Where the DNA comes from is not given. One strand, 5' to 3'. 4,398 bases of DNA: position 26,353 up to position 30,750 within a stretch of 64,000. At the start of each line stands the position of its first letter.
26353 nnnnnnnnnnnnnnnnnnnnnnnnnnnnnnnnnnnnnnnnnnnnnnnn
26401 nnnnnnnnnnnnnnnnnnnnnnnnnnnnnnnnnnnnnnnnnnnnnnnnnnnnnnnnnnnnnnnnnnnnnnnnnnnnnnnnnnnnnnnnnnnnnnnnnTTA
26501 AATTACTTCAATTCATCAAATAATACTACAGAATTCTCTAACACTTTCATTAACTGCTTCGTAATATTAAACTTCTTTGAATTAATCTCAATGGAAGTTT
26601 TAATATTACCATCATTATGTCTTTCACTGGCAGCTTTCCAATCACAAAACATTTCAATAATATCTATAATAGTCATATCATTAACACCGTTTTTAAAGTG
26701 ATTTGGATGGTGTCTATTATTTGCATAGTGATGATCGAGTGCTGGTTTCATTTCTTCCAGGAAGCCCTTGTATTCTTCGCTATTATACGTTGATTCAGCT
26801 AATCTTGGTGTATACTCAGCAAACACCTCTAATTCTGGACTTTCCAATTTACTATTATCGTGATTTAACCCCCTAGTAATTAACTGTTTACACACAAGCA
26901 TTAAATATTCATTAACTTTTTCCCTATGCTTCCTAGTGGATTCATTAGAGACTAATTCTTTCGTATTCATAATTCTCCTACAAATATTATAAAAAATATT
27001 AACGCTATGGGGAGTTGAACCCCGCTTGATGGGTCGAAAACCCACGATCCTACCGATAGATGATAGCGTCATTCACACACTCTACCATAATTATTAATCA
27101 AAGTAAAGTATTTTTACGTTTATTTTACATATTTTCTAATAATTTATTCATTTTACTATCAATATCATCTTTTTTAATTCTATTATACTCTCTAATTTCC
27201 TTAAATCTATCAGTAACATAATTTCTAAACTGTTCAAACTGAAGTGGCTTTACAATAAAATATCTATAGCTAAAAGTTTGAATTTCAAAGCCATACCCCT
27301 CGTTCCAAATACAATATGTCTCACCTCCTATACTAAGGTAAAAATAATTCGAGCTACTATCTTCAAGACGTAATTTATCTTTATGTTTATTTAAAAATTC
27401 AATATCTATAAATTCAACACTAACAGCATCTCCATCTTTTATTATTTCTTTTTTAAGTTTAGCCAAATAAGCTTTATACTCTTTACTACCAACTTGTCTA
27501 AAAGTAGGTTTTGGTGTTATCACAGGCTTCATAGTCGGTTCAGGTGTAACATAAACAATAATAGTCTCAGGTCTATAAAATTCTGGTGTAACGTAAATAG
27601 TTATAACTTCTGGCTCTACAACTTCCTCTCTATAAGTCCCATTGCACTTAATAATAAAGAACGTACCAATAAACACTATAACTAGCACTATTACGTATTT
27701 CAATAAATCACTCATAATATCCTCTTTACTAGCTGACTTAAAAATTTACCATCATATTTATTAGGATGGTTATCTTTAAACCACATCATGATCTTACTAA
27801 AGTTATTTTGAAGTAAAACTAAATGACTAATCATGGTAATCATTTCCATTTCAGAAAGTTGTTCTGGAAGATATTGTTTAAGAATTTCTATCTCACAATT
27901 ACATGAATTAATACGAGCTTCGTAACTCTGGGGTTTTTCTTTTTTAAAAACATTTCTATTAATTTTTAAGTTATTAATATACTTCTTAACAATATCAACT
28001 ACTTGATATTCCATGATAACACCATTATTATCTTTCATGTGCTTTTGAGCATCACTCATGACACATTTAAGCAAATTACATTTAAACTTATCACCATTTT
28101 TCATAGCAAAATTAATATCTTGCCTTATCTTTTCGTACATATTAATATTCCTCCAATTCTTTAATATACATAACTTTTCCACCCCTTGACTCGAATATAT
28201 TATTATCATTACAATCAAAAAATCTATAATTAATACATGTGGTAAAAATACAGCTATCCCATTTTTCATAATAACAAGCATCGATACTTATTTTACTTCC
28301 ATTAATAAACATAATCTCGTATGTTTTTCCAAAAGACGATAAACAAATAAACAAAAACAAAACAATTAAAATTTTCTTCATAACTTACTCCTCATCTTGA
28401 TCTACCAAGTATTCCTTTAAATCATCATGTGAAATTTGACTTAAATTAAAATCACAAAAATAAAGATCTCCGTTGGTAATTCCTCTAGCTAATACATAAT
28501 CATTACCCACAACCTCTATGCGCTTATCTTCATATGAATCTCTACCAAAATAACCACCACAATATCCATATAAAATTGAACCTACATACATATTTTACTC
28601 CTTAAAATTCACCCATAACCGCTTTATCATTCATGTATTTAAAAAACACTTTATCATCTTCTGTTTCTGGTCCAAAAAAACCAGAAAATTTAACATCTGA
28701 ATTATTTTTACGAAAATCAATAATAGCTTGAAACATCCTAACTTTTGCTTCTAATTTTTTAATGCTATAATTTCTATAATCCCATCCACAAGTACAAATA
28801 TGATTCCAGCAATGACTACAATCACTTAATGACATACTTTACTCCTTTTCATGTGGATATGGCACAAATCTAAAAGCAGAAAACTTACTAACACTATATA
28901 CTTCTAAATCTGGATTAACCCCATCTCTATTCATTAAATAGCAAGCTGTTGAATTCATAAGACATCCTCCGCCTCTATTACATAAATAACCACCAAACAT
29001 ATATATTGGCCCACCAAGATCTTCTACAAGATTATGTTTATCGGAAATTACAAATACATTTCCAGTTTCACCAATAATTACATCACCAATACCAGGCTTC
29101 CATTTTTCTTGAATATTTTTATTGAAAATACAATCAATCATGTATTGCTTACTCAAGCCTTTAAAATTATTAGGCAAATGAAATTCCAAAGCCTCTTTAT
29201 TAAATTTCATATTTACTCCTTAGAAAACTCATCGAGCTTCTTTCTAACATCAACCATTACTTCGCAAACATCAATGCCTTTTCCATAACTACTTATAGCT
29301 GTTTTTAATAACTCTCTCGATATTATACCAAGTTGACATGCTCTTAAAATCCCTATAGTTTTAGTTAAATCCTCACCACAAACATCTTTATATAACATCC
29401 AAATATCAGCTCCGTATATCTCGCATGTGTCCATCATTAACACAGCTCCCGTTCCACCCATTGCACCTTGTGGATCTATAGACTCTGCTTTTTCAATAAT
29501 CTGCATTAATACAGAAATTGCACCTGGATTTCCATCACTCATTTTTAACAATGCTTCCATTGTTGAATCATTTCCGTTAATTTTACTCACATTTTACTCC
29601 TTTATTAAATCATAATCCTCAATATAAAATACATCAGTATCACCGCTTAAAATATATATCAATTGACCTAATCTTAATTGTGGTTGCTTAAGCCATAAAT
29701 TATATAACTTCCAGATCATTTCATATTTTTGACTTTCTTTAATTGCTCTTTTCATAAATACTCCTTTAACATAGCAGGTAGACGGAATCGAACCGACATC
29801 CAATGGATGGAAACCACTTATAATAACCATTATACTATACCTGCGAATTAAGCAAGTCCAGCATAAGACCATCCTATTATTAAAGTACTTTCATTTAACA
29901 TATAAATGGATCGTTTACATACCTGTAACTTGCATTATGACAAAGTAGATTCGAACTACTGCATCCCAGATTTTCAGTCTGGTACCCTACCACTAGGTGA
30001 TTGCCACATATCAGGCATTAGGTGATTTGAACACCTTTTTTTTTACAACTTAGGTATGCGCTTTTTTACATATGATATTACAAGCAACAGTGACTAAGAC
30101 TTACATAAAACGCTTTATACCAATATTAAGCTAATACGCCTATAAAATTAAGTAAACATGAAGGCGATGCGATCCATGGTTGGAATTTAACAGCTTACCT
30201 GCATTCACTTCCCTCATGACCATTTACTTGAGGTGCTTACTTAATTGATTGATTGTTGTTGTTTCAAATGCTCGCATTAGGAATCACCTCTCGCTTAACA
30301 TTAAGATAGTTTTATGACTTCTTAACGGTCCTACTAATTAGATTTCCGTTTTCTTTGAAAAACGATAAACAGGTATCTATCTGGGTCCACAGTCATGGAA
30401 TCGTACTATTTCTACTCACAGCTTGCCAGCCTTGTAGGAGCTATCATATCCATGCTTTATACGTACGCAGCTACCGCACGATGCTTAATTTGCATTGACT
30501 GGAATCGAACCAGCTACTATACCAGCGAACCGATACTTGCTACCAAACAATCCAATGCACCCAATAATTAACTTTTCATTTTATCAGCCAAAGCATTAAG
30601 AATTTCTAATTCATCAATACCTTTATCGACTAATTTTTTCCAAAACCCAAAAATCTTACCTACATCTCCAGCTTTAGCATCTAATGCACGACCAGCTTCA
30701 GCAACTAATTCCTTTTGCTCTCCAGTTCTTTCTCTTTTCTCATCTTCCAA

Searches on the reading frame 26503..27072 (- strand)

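Call 63: search_protein_families(library=pfam, proteins=[window:26503-27072:-], max_evalue=0.001)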
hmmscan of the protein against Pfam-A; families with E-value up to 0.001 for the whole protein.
window:26503-27072:- (189 aa): 1 family
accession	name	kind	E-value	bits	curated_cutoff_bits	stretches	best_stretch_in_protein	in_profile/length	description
PF18907.5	DUF5662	-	8.7e-37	126.6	27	1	42-181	5-153/156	Family of unknown function (DUF5662)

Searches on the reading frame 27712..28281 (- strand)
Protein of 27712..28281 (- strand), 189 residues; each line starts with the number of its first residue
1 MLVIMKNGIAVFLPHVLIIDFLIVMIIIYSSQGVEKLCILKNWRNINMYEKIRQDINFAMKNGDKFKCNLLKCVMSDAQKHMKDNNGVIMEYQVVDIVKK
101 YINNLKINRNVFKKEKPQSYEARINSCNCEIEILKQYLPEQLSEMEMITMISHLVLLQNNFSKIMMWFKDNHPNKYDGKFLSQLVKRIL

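Call 63: search_protein_families(library=pfam, proteins=[window:27712-28281:-], max_evalue=0.001)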
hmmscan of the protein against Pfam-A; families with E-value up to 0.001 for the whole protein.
window:27712-28281:- (189 aa): 1 family
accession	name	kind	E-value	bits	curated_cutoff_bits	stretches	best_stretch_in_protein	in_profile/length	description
PF09424.15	YqeY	-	1.1e-16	61.7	27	1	50-189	2-143/143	Yqey-like protein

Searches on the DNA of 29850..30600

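Call 94: search_rna_families(source=window, start=29850, end=30600, threshold=evalue, max_evalue=1)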
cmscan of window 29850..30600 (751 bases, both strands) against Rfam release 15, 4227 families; matches with E-value up to 1: 3.
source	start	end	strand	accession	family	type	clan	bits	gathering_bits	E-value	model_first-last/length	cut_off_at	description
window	29936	30007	-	RF00005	tRNA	Gene; tRNA;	CL00001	60.6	29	1.4e-12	1-71/71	no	tRNA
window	30490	30560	-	RF01852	tRNA-Sec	Gene; tRNA;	CL00001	22.9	47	0.054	1-91/91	no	Selenocysteine transfer RNA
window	30490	30558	+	RF04354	Plastid-ycf2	Cis-reg;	-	20.8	65.7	0.13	1-75/75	no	Plastid-ycf2 5UTR RNA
